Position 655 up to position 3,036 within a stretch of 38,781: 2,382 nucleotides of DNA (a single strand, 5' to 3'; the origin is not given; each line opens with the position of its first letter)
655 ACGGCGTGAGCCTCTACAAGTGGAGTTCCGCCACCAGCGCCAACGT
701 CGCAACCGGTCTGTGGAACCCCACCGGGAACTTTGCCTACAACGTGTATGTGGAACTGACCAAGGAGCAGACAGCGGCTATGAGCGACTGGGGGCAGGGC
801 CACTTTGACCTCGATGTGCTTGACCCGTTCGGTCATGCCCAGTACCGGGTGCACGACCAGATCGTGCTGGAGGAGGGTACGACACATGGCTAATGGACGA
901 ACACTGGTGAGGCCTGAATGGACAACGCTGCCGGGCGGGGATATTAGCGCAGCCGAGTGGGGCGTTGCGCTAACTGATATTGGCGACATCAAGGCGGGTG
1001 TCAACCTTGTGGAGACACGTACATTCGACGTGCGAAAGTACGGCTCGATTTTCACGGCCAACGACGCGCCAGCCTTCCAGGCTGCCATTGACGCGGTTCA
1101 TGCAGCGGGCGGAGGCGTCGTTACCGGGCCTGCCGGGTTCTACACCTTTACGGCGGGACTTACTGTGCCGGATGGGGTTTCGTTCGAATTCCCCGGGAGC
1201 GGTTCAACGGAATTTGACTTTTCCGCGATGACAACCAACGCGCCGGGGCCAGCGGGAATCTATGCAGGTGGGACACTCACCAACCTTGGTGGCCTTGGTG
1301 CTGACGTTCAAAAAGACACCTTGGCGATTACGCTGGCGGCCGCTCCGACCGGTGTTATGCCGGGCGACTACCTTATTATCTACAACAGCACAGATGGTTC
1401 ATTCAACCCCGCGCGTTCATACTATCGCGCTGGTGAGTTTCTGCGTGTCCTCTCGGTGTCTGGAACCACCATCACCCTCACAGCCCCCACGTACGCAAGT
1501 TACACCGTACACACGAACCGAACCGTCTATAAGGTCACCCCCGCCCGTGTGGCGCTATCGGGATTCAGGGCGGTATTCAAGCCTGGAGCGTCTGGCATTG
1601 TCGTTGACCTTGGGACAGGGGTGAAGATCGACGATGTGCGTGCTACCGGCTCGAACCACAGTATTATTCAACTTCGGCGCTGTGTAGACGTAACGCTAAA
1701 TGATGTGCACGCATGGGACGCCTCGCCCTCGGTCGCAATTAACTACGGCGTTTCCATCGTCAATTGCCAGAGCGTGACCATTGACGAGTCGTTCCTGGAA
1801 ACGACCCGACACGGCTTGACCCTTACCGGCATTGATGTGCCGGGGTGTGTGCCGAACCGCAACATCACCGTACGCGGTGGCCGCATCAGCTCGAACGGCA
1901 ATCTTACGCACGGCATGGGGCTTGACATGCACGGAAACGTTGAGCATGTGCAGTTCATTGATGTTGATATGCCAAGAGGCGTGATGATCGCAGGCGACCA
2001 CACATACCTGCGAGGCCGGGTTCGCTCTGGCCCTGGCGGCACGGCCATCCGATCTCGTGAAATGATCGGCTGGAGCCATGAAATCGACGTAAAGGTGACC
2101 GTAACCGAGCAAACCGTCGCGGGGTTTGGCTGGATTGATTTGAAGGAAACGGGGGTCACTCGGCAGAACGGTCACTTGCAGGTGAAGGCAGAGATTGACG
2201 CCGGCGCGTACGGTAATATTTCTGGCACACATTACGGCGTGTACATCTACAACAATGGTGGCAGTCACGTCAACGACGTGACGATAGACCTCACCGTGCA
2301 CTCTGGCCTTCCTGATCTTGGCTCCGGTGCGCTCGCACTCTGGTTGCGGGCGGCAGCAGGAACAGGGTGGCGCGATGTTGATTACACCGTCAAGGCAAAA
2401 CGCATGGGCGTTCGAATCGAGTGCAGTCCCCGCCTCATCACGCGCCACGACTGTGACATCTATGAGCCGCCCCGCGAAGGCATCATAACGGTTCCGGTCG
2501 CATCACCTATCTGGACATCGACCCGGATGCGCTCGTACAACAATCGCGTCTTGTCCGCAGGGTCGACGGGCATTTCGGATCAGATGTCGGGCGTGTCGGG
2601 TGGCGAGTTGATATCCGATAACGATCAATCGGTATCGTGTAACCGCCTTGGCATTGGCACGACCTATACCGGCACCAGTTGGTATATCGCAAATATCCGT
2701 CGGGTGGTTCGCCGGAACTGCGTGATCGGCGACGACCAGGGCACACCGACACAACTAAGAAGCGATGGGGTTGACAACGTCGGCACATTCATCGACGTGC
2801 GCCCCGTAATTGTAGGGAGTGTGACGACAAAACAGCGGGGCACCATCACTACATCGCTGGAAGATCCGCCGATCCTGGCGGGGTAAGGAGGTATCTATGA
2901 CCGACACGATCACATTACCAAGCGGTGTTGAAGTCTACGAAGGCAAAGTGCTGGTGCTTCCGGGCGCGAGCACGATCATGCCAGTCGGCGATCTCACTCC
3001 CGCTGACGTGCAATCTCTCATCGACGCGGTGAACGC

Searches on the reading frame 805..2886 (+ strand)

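Call 27: search_protein_families(library=pfam, proteins=[window:805-2886:+], max_evalue=0.01)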
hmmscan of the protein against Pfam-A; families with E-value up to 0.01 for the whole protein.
window:805-2886:+ (693 aa): 3 families
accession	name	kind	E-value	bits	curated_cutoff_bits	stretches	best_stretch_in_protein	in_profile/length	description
PF22442.2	Gp49_Pectate_lyase_like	-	6.3e-22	78.5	27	1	285-428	6-152/267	Gp49, pectin lyase-like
PF20745.2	TSP_Ig-like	-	2.6e-14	53.7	27.9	1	154-244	2-86/86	Tailspike protein-like, Ig-like domain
PF13229.12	Beta_helix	-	0.0093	16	25.9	1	261-377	22-124/158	Right handed beta helix region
